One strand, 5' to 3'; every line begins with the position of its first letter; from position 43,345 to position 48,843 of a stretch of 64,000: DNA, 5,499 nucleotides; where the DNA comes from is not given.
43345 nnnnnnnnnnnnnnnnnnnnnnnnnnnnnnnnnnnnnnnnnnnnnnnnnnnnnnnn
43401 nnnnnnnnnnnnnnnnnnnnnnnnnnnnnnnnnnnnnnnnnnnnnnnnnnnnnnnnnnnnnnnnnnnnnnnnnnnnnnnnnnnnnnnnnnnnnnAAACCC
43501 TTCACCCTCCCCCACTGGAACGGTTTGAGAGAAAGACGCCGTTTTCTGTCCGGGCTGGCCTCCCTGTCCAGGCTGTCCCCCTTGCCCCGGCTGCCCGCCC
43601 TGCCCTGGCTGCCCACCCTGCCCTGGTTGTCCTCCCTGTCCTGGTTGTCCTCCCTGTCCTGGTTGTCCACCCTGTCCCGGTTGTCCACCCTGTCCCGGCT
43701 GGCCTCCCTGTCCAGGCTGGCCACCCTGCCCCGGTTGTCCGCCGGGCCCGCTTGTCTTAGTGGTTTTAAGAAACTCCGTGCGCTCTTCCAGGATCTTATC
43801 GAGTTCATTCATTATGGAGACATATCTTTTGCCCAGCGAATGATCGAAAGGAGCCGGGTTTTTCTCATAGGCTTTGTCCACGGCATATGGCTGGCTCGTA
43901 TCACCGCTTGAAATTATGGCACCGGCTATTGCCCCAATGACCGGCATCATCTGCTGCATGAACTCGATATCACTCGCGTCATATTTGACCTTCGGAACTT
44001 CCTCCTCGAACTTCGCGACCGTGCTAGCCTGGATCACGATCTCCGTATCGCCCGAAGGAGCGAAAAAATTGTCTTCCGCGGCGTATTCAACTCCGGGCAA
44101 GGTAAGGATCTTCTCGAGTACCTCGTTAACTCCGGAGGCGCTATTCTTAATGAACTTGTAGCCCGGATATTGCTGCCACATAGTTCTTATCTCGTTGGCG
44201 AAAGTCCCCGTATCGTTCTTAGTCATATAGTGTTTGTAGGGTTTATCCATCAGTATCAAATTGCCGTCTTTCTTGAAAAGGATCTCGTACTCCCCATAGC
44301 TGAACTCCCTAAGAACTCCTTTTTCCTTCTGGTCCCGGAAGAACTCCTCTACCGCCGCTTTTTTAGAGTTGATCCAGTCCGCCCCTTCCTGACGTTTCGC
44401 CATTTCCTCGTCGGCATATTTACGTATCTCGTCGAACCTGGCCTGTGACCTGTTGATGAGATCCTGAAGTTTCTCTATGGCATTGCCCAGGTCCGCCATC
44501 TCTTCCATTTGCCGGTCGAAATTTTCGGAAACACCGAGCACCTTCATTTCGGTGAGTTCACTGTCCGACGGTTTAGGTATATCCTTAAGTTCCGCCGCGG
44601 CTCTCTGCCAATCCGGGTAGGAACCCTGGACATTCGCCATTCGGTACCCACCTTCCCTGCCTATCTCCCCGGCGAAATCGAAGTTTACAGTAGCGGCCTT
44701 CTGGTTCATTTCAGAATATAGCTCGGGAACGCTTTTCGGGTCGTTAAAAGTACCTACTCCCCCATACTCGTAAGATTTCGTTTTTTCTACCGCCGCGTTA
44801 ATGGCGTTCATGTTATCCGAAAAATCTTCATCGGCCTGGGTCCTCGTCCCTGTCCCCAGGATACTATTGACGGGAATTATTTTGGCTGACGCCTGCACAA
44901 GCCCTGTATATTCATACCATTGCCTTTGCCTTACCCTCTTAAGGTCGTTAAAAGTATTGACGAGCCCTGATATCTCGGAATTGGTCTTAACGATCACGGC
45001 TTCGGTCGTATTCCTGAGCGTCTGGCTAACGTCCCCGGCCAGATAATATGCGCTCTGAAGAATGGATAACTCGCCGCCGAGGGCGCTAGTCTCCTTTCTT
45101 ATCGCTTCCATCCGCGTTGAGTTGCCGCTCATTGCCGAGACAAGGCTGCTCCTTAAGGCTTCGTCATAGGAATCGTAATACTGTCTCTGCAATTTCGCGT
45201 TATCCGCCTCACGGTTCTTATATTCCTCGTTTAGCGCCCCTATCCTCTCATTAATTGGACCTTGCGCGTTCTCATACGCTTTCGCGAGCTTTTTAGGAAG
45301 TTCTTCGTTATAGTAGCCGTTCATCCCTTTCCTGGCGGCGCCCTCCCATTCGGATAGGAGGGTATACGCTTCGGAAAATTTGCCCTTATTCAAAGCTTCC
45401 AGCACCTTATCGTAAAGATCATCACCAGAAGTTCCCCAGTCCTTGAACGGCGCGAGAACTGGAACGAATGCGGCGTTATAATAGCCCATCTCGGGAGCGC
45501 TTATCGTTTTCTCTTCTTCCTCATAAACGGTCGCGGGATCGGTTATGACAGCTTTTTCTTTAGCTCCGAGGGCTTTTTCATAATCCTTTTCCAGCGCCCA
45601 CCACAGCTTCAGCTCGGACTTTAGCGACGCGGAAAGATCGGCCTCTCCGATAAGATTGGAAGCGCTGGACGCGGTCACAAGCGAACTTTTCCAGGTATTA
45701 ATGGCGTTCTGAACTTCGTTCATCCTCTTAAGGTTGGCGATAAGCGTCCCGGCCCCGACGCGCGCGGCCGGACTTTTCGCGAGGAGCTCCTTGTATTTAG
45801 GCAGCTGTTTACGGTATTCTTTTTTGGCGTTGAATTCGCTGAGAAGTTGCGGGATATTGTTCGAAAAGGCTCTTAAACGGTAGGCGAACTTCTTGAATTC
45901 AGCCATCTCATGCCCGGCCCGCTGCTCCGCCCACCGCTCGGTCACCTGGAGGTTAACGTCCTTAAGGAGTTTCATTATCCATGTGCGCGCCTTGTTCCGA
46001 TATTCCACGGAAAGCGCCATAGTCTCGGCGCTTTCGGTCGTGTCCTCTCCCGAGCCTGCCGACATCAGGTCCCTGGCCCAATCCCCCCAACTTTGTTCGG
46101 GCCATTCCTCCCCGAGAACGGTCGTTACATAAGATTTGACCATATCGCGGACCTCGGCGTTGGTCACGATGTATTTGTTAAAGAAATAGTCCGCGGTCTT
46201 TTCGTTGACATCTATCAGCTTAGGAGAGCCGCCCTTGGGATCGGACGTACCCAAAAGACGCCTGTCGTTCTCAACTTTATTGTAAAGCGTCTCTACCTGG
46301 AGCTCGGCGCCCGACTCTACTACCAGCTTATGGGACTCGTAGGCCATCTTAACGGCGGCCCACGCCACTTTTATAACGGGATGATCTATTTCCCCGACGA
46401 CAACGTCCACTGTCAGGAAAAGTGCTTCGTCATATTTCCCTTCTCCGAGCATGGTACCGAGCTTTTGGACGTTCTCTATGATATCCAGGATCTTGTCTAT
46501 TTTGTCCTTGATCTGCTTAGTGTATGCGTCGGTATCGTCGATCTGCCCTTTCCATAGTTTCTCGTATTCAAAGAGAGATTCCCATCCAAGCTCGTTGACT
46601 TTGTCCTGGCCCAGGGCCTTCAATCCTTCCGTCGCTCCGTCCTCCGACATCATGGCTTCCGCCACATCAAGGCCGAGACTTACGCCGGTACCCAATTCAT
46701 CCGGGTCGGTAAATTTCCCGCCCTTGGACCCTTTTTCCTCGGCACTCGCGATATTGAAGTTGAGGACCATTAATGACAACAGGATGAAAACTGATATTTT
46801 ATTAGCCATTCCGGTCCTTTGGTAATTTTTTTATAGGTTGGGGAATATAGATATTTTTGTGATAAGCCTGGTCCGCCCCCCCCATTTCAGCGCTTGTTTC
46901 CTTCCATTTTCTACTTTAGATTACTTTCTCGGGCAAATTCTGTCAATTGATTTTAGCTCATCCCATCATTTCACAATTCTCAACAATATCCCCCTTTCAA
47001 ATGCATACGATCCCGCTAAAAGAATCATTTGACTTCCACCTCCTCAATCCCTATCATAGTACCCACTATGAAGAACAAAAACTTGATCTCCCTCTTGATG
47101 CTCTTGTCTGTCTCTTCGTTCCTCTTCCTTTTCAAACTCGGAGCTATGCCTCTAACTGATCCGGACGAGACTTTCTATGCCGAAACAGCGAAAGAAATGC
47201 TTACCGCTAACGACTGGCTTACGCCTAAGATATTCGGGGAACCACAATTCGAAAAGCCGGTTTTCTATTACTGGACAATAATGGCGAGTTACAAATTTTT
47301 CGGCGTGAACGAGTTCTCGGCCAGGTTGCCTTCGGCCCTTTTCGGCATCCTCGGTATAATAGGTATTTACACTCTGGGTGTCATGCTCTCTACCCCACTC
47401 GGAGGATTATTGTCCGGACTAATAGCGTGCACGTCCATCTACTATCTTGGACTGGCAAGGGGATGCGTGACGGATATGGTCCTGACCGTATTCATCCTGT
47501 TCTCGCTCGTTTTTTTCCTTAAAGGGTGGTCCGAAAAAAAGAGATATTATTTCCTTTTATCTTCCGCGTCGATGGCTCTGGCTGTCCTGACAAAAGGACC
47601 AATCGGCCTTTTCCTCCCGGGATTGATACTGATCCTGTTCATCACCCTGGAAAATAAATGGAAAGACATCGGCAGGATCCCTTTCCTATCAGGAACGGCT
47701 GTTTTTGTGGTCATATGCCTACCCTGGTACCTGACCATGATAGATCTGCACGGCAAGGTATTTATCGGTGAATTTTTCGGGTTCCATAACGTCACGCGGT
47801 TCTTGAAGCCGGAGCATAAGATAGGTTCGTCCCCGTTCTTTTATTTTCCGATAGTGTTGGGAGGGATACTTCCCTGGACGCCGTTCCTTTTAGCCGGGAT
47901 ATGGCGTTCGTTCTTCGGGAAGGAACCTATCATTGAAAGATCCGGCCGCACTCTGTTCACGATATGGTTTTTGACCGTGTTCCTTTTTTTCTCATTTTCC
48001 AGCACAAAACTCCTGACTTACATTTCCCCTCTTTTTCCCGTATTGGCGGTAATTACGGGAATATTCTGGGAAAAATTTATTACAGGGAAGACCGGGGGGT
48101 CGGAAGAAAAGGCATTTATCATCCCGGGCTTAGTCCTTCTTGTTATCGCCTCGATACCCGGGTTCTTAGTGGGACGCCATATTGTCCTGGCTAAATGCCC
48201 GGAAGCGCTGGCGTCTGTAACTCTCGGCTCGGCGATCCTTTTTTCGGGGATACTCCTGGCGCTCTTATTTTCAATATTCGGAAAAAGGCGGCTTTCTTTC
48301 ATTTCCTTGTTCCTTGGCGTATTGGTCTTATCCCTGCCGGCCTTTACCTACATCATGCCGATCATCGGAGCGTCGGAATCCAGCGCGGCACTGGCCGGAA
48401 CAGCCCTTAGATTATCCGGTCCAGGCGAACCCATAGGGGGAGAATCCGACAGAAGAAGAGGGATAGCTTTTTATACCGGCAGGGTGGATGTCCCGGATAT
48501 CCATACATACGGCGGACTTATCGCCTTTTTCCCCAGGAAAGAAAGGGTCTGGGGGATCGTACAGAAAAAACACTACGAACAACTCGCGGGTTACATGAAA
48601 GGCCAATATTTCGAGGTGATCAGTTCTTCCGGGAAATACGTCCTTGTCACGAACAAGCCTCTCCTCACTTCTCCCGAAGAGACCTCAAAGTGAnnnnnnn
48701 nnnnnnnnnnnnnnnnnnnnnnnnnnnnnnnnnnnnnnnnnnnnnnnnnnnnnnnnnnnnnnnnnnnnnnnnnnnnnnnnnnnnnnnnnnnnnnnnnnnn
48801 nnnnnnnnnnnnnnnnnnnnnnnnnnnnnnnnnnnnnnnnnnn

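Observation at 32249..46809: A 14.6-kb cluster of three giant paralogous secreted proteins, a stand-alone copy of their conserved domain, and a dedicated outer-membrane beta-barrel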

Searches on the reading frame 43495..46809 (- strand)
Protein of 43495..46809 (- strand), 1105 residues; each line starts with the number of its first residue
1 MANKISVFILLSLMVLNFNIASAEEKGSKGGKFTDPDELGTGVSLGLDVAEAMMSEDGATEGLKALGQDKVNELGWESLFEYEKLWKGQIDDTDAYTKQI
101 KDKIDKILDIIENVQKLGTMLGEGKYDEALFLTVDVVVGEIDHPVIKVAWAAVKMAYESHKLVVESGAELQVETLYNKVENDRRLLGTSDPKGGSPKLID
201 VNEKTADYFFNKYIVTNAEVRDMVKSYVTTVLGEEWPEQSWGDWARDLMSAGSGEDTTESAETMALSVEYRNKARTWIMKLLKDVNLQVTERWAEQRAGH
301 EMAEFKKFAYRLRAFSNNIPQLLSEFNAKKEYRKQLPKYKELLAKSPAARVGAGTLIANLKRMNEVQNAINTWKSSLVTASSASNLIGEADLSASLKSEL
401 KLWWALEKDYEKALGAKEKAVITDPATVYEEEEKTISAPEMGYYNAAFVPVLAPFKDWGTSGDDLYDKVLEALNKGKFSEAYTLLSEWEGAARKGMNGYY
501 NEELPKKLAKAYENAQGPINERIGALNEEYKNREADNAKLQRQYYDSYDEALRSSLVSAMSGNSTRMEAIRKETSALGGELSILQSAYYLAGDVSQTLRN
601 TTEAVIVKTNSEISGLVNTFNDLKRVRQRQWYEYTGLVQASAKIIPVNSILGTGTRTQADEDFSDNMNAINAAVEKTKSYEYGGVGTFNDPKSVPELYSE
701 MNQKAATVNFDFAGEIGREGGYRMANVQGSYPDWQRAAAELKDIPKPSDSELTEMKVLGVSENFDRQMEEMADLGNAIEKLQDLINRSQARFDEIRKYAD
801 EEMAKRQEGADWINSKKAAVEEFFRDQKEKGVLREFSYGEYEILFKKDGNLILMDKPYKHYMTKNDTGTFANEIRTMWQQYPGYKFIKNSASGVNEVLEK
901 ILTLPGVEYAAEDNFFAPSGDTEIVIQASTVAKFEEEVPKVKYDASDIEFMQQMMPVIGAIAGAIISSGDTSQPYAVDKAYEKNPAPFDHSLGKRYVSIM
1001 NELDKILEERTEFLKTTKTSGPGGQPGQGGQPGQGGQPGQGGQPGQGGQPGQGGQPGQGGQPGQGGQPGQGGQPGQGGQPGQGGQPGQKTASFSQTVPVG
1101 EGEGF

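Call 46: search_solved_structures(query=A4, max_evalue=1)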
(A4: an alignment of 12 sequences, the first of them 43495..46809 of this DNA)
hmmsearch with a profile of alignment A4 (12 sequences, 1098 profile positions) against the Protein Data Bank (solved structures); distinct sequences matched with E-value up to 1: 7.
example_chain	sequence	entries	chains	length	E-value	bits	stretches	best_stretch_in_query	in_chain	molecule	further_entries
7sqk_H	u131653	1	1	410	0.00045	21.6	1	536-695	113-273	HAUS augmin-like complex subunit 8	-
7zr2_A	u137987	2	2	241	0.15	13.2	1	716-846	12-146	Spike protein S2',Chimeric protein mimic of SARS-CoV-2 Spike HR1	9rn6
6e6a_B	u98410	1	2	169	0.19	12.9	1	686-817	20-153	Inclusion membrane protein A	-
8ek4_A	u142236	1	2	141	0.19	12.9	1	506-636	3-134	Ice-binding protein TIP-99a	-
6e7e_A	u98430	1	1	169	0.51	11.5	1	691-817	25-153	Inclusion membrane protein A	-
1f60_A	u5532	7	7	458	0.69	11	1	267-304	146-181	ELONGATION FACTOR EEF1A | ELONGATION FACTOR 1-ALPHA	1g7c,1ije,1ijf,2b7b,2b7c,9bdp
5o8w_A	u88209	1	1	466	0.69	11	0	267-304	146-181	Elongation factor 1-alpha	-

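Call 69: find_homologous_proteins(query=A4)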
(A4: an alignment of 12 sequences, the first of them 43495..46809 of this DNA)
Query A4 (12 sequences) (1105 aa, profile of the alignment): 27 proteins with E <= 0.001 among 8000 candidates.
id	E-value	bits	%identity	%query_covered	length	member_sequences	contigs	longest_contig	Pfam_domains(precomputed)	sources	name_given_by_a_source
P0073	0.0e+0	1549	26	82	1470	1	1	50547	-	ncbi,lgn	-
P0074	0.0e+0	1521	28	80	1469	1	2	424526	-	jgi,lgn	jgi:hypothetical protein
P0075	0.0e+0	1498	26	91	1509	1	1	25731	-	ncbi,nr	ncbi:MAG: hypothetical protein PHV17_01945 [Candidatus Omnitrophica bacterium]|nr:hypothetical prote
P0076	0.0e+0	1464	28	88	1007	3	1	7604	-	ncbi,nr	ncbi:MAG TPA: hypothetical protein P5160_07660, partial [Candidatus Omnitrophota bacterium]|nr:hypot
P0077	0.0e+0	1452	30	83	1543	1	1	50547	-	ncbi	-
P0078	0.0e+0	1373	29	80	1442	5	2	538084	-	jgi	-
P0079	0.0e+0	1346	36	42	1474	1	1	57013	-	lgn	-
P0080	0.0e+0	1240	27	83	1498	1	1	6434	-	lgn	-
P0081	0.0e+0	1067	33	51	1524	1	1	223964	-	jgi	jgi:hypothetical protein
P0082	0.0e+0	1065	33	83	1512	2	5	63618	-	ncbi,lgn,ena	-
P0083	0.0e+0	1046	37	41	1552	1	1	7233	-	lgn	-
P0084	0.0e+0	1032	30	88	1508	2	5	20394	-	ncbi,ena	-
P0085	3.2e-279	948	40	94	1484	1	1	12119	-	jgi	-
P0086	1.6e-272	925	34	92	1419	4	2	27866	-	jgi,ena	-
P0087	5.4e-256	871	32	91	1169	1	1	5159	-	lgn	-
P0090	4.1e-234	798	31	88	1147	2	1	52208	-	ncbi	-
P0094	6.1e-183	629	31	79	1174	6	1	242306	-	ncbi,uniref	ncbi:hypothetical protein [Thermodesulfovibrio yellowstonii]|uniref:hypothetical protein n=1 Tax=The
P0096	3.1e-173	597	38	33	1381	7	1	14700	-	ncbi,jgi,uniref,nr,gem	ncbi:hypothetical protein [Desulfocurvus sp.]|uniref:hypothetical protein n=1 Tax=Desulfocurvus sp. 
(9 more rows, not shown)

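Call 70: find_encoding_contigs(protein=P0094, flank=10000, max_places=2)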
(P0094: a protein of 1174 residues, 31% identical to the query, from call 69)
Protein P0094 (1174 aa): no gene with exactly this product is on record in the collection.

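Call 71: find_encoding_contigs(protein=P0090, flank=10000, max_places=1)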
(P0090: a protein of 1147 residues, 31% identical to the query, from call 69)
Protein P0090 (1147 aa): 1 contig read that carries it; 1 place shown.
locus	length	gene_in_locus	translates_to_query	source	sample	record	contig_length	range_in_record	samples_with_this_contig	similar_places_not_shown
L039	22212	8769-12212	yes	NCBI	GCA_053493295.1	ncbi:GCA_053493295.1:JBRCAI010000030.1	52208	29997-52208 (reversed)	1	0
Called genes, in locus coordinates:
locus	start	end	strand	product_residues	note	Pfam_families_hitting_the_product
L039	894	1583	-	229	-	PF00005:ABC_tran, PF13304:AAA_21 (faint)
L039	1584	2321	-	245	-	PF02463:SMC_N, PF00005:ABC_tran, PF13304:AAA_21 (faint), PF12399:BCA_ABC_TP_C (weak)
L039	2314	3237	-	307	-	PF02653:BPD_transp_2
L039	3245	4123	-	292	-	PF02653:BPD_transp_2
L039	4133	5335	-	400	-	PF13433:Peripla_BP_5, PF13458:Peripla_BP_6, PF01094:ANF_receptor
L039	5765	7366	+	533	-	-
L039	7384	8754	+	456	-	-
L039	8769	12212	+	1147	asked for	-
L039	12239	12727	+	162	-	-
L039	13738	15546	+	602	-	PF07973:tRNA_SAD, PF00587:tRNA-synt_2b, PF03129:HGTP_anticodon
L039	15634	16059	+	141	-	PF05198:IF3_N, PF00707:IF3_C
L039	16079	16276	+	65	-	PF01632:Ribosomal_L35p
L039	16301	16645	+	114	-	PF00453:Ribosomal_L20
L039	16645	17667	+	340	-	PF02912:Phe_tRNA-synt_N, PF01409:tRNA-synt_2d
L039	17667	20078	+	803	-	PF01588:tRNA_bind, PF03483:B3_4, PF03484:B5, PF17759:tRNA_synthFbeta, PF03147:FDX-ACB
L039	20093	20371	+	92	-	PF00216:Bac_DNA_binding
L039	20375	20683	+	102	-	PF00376:MerR, PF13411:MerR_1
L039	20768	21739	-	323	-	PF00365:PFK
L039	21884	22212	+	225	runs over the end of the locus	PF01895:PhoU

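Call 73: list_cluster_members(proteins=[P0094, P0090, P0096])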
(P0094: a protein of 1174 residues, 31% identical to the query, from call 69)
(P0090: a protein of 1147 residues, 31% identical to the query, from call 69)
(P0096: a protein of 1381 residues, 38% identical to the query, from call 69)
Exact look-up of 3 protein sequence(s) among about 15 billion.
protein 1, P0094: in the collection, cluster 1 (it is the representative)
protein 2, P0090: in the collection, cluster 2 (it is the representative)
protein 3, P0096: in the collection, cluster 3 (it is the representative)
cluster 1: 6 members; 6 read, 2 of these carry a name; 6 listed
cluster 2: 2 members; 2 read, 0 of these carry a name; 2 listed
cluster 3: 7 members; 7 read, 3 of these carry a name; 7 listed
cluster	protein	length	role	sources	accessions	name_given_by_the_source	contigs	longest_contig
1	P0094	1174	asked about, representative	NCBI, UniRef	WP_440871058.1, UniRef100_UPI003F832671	hypothetical protein [Thermodesulfovibrio yellowstonii] | hypothetical protein n=1 Tax=Thermodesulfovibrio yellowstonii TaxID=28262 ...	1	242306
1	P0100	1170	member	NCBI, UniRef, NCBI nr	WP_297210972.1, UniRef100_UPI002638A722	hypothetical protein [Thermodesulfovibrio sp.] | hypothetical protein n=1 Tax=Thermodesulfovibrio sp. TaxID=2067987 RepID=UPI002638A722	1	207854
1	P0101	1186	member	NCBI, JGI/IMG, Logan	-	-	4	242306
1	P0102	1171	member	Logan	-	-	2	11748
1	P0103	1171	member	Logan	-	-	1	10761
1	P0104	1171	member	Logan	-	-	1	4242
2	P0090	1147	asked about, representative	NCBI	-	-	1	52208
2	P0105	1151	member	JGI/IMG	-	-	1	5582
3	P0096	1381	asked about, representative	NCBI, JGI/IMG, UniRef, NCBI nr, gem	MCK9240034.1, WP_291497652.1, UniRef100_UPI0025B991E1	hypothetical protein [Desulfocurvus sp.] | hypothetical protein n=1 Tax=Desulfocurvus sp. TaxID=2871698 RepID=UPI0025B991E1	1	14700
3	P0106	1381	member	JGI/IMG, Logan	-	hypothetical protein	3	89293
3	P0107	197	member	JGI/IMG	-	hypothetical protein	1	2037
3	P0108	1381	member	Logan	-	-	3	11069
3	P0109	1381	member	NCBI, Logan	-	-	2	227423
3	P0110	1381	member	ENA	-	-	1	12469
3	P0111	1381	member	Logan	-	-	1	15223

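Call 84: find_encoding_contigs(protein=P0101, flank=8000, max_places=2)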
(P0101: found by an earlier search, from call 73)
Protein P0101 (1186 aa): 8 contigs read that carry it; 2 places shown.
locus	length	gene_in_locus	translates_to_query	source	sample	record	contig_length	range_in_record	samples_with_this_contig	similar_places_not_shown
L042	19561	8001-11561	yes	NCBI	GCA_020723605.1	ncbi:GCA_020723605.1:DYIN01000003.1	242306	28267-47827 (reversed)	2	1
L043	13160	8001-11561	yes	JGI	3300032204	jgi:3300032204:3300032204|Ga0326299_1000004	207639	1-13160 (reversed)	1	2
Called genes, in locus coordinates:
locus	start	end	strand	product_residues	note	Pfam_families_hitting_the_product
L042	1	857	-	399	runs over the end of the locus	PF00106:adh_short (weak), PF01370:Epimerase (weak), PF02719:Polysacc_synt_2, PF16363:GDP_Man_Dehyd (weak)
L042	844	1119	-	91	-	-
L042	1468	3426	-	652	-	PF14827:dCache_3, PF00672:HAMP (weak), PF00015:MCPsignal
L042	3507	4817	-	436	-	PF00196:GerE, PF04545:Sigma70_r4 (faint), PF08281:Sigma70_r4_2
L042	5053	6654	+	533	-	-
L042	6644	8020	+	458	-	-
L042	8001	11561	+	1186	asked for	-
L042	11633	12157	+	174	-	-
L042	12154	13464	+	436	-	-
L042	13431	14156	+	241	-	-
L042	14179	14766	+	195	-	-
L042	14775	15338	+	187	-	-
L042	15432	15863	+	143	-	-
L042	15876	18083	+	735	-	-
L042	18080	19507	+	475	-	-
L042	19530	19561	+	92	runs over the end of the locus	-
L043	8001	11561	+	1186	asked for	-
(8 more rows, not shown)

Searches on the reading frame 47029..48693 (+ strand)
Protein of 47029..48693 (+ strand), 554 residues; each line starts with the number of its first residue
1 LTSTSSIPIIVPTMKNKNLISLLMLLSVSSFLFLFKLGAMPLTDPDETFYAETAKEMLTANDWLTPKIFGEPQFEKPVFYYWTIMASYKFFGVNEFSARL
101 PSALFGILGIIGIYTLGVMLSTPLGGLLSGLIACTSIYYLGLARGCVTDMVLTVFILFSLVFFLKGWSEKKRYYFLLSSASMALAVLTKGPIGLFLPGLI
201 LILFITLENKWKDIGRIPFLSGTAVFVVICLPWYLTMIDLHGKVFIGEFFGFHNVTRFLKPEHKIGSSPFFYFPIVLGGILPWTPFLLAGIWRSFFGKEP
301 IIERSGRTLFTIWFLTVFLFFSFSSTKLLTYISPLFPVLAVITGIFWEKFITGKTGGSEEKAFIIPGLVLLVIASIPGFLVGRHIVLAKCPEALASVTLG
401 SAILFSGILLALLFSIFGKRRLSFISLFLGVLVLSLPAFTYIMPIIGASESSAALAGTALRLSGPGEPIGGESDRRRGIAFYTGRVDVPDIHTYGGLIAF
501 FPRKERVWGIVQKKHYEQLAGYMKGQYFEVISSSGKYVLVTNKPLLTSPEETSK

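Call 9: search_protein_families(library=pfam, proteins=[window:47029-48693:+], max_evalue=0.001)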
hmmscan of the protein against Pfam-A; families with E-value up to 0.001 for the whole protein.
window:47029-48693:+ (554 aa): 2 families
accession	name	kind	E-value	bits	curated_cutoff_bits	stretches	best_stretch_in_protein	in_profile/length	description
PF13231.12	PMT_2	-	3.5e-20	73.3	26.1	1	76-233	2-157/160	Dolichyl-phosphate-mannose-protein mannosyltransferase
PF02366.24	PMT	-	8.5e-15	55.4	22.7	1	32-237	15-236/245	Dolichyl-phosphate-mannose-protein mannosyltransferase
